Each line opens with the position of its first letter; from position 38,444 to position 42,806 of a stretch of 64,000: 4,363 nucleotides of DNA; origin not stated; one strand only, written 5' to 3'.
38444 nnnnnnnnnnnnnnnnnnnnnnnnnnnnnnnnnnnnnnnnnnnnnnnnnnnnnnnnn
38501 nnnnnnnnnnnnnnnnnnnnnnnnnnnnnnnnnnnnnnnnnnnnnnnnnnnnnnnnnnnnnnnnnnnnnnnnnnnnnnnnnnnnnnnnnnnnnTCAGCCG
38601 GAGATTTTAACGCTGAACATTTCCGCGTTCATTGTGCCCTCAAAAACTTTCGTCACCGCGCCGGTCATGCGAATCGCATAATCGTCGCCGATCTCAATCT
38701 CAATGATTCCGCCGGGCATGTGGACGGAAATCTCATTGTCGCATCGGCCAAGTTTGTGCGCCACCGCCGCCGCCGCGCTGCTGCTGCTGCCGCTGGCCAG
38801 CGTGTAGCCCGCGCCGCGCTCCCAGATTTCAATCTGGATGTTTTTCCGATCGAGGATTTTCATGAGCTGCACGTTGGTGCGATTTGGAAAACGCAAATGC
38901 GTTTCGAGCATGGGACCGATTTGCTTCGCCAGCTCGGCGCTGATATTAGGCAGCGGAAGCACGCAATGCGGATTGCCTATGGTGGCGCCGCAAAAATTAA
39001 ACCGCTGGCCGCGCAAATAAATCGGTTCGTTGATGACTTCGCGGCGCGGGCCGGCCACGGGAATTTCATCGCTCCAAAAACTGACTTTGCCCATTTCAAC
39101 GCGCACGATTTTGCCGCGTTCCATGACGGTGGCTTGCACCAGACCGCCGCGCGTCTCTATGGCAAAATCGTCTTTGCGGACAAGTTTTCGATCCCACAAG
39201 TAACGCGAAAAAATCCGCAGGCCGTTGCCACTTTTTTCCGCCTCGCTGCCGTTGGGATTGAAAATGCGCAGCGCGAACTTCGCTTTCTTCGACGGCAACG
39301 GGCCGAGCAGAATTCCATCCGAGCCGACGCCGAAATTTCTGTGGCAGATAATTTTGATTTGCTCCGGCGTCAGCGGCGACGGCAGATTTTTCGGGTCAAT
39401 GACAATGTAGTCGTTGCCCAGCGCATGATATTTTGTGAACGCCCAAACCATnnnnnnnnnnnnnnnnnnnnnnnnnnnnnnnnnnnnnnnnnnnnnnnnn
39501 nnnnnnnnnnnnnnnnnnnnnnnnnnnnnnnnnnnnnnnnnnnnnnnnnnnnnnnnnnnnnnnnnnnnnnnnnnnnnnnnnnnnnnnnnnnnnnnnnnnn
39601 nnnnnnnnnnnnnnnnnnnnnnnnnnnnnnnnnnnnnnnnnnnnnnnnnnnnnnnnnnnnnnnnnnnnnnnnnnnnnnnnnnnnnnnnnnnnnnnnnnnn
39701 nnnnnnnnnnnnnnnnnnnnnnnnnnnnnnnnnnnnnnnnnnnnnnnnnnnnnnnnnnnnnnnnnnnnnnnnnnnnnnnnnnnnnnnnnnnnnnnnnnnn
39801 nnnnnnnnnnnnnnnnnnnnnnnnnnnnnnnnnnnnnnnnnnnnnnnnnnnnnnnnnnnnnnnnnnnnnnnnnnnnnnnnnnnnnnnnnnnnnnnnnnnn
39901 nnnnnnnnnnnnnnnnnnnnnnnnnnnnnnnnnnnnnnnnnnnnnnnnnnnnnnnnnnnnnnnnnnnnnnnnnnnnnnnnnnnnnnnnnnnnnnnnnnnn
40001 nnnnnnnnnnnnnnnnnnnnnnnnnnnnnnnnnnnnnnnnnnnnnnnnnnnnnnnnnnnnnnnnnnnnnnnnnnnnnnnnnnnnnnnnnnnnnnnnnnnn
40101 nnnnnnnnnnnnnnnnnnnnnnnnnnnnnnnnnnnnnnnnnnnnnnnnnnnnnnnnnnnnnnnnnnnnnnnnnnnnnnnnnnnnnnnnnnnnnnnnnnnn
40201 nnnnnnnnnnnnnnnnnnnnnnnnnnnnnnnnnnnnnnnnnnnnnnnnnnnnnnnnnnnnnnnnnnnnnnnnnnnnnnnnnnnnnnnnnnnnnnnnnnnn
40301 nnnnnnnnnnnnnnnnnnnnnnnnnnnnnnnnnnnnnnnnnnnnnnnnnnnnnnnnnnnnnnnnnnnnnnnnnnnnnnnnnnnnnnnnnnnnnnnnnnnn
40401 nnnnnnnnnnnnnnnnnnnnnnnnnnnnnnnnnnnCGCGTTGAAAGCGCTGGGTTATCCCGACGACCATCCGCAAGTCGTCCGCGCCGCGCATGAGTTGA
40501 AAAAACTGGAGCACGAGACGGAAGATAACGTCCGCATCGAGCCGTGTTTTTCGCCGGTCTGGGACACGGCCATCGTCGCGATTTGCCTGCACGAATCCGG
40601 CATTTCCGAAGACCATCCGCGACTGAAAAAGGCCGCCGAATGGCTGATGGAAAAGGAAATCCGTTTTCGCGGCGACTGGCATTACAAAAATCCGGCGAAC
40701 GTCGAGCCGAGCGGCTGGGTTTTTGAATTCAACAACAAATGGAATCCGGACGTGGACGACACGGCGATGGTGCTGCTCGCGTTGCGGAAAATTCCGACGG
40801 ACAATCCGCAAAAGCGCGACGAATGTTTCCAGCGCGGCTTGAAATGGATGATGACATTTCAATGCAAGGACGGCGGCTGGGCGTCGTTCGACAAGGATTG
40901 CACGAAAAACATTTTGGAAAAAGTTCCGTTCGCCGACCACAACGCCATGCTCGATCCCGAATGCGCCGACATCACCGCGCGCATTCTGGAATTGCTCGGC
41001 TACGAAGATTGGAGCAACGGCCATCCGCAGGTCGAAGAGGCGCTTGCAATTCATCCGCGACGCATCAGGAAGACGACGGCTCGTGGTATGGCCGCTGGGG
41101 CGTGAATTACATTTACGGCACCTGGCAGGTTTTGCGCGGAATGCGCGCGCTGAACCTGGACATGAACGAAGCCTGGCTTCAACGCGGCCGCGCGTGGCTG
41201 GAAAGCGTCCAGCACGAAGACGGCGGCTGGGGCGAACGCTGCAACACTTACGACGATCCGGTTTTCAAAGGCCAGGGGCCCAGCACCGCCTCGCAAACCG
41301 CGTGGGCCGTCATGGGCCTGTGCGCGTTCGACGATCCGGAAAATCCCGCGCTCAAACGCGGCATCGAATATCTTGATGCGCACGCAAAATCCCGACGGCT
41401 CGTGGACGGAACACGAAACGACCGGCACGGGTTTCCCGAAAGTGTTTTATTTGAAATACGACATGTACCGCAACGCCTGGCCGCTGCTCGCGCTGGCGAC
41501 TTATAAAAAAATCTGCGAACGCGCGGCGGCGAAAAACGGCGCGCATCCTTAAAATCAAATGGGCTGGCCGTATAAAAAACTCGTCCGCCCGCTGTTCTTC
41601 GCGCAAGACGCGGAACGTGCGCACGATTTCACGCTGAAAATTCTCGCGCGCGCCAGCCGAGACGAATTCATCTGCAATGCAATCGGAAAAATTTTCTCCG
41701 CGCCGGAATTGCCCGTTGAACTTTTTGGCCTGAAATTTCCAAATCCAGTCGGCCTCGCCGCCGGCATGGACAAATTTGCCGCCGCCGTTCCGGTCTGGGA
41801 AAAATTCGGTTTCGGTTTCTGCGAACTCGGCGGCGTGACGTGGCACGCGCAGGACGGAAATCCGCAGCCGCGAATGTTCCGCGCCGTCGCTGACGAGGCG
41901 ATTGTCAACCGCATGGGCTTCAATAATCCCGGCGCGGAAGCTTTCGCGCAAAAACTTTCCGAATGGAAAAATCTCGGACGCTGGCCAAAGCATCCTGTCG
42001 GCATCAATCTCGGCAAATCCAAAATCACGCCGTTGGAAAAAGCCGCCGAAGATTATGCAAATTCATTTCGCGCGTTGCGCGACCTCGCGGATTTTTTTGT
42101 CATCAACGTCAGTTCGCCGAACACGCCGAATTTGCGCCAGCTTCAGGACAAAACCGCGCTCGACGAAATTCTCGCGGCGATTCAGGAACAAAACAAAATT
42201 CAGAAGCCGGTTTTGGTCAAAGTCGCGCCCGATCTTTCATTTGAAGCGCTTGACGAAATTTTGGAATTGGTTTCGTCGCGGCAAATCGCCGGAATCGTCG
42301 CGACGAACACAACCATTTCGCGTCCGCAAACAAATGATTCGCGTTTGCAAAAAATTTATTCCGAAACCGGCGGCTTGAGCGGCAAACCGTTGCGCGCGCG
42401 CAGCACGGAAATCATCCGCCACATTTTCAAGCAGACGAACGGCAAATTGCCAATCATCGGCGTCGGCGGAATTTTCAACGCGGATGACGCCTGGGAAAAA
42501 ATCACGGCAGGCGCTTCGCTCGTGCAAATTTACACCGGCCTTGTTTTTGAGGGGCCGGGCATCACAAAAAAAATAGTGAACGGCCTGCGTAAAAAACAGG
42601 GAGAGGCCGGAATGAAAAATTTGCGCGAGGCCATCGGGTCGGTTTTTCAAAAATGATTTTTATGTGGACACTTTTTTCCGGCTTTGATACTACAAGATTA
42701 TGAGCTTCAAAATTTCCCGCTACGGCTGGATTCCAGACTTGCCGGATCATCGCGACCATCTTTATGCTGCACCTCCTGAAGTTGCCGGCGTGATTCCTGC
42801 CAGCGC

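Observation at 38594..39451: DapF homologue in which both catalytic cysteines are serine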

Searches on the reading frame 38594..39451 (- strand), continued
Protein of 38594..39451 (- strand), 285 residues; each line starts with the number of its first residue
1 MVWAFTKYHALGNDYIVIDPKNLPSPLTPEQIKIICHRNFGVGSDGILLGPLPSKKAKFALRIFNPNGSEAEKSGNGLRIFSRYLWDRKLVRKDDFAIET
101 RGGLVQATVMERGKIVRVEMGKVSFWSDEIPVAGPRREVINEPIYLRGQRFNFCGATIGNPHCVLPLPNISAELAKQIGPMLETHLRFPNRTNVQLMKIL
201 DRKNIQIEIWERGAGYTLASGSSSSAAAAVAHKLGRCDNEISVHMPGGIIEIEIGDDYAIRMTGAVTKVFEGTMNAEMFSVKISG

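Call 62: fold_search(model_id=the predicted structure, library=pdb)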
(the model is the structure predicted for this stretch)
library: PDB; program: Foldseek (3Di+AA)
matches with E <= 10: 770; with E <= 0.001: 106
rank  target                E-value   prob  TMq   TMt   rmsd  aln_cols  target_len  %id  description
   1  8qzy_A                1.7e-35  1.00  0.87  0.89   2.5       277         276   36  Structural and biochemical characterization of diaminopimelate epimerase from Pseudomonas aeruginosa (released 2024-11-06)
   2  9mro_A                1.8e-34  1.00  0.89  0.91   2.2       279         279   36  Crystal structures of a cyanobacterial DAP epimerase bound to either D,L-aziDAP or D,L-alpha-methyl DAP (released 2025-07-16)
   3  5ha4_A                5.1e-34  1.00  0.89  0.90   2.3       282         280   36  Structure of a diaminopimelate epimerase from Acinetobacter baumannii (released 2016-01-27)
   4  5ha4_B                5.8e-34  1.00  0.89  0.90   2.3       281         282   36  Structure of a diaminopimelate epimerase from Acinetobacter baumannii (released 2016-01-27)
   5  8qzy_B                1.8e-33  1.00  0.88  0.90   2.3       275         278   36  Structural and biochemical characterization of diaminopimelate epimerase from Pseudomonas aeruginosa (released 2024-11-06)
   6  4ijz_B                1.6e-32  1.00  0.85  0.88   2.5       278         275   34  Crystal structure of diaminopimelate epimerase from Escherichia coli (released 2013-02-20)
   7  4ik0_B                3.2e-32  1.00  0.85  0.88   2.5       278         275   34  Crystal structure of diaminopimelate epimerase Y268A mutant from Escherichia coli (released 2013-02-20)
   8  6d13_A                5.4e-32  1.00  0.87  0.90   2.4       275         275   34  Crystal structure of E.coli RppH-DapF complex (released 2018-05-23)
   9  4ijz_A                5.4e-32  1.00  0.84  0.88   2.8       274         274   34  Crystal structure of diaminopimelate epimerase from Escherichia coli (released 2013-02-20)
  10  2q9h                  6.0e-32  1.00  0.84  0.88   2.7       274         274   36  Crystal structure of the C73S mutant of diaminopimelate epimerase (released 2007-10-23)
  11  3ejx_D                6.4e-32  1.00  0.88  0.83   2.6       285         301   36  Crystal structure of diaminopimelate epimerase from Arabidopsis thaliana in complex with LL-AziDAP (released 2009-02-17)
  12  3ejx_A                7.2e-32  1.00  0.88  0.87   2.6       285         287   36  Crystal structure of diaminopimelate epimerase from Arabidopsis thaliana in complex with LL-AziDAP (released 2009-02-17)
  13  3ejx_B                1.0e-31  1.00  0.88  0.87   2.5       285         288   36  Crystal structure of diaminopimelate epimerase from Arabidopsis thaliana in complex with LL-AziDAP (released 2009-02-17)
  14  4ik0_A                2.5e-31  1.00  0.84  0.87   2.7       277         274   34  Crystal structure of diaminopimelate epimerase Y268A mutant from Escherichia coli (released 2013-02-20)
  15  7vdy_A                2.9e-31  1.00  0.91  0.91   2.1       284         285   32  Crystal structure of O-ureidoserine racemase (released 2021-12-15)
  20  7vdy_B                9.6e-31  1.00  0.89  0.91   1.9       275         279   32  Crystal structure of O-ureidoserine racemase (released 2021-12-15)
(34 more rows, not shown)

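Call 74: list_cluster_members(proteins=[P0304, P0330, P0365, P0392, P0307, P0311, P0349, P0341, P0400, P0372])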
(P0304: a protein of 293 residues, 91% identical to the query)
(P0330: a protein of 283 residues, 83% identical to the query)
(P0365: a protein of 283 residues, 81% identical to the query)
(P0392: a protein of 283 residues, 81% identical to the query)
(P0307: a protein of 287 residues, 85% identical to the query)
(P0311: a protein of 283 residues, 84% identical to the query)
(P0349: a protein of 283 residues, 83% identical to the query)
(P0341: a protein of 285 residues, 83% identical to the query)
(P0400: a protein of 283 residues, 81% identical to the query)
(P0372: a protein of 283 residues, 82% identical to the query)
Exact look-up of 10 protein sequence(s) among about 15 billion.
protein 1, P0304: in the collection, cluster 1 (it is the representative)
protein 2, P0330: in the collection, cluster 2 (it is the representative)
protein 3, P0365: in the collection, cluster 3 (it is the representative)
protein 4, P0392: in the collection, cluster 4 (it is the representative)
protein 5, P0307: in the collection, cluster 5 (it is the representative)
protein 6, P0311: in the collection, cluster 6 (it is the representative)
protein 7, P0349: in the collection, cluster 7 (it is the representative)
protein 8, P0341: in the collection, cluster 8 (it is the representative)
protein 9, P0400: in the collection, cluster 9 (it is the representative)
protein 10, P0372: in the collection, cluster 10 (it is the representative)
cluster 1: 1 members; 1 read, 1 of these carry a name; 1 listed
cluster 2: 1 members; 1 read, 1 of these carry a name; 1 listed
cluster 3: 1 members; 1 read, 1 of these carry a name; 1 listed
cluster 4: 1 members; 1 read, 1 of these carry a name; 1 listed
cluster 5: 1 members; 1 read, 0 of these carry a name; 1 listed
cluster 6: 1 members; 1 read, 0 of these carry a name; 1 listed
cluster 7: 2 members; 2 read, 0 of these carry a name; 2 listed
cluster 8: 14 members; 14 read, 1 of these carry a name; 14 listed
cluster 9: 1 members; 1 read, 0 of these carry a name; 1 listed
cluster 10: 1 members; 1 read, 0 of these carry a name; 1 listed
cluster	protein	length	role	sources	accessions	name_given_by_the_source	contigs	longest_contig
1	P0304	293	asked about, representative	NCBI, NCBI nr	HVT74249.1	MAG TPA: diaminopimelate epimerase [Lacunisphaera sp.] | diaminopimelate epimerase [Lacunisphaera sp.]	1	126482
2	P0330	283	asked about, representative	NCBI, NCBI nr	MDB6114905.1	MAG: dapF [Lacunisphaera sp.] | dapF [Lacunisphaera sp.]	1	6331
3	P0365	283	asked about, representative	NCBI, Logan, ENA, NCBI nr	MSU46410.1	MAG: diaminopimelate epimerase [Lacunisphaera sp.] | diaminopimelate epimerase [Lacunisphaera sp.]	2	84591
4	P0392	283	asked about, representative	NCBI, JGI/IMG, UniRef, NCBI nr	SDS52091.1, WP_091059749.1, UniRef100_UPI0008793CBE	diaminopimelate epimerase [Opitutus sp. GAS368] | diaminopimelate epimerase | diaminopimelate epimerase n=1 Tax=Opitutus sp. GAS368 TaxID=1882749 RepID=UPI0008793CBE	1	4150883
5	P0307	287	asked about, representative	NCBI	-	-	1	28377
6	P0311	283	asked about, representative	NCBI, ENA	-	-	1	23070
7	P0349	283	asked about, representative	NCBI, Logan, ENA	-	-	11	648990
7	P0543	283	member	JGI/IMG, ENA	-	-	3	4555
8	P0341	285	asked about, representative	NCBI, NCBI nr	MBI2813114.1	MAG: diaminopimelate epimerase [Opitutae bacterium] | diaminopimelate epimerase [Opitutae bacterium]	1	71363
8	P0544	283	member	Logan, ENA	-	-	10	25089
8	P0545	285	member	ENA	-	-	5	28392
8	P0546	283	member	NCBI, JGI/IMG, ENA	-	-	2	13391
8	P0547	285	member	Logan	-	-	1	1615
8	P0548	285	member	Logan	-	-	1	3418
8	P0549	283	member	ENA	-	-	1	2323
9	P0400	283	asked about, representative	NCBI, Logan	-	-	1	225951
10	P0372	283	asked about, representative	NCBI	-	-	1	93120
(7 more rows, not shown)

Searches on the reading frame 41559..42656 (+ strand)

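Call 68: search_protein_families(library=pfam, proteins=[window:41559-42656:+], max_evalue=0.00001)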
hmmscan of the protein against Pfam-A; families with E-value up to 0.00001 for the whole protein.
window:41559-42656:+ (365 aa): 1 family
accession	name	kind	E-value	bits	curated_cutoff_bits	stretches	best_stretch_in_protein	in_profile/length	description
PF01180.27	DHO_dh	-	1.5e-89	300.5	27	1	51-345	2-289/291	Dihydroorotate dehydrogenase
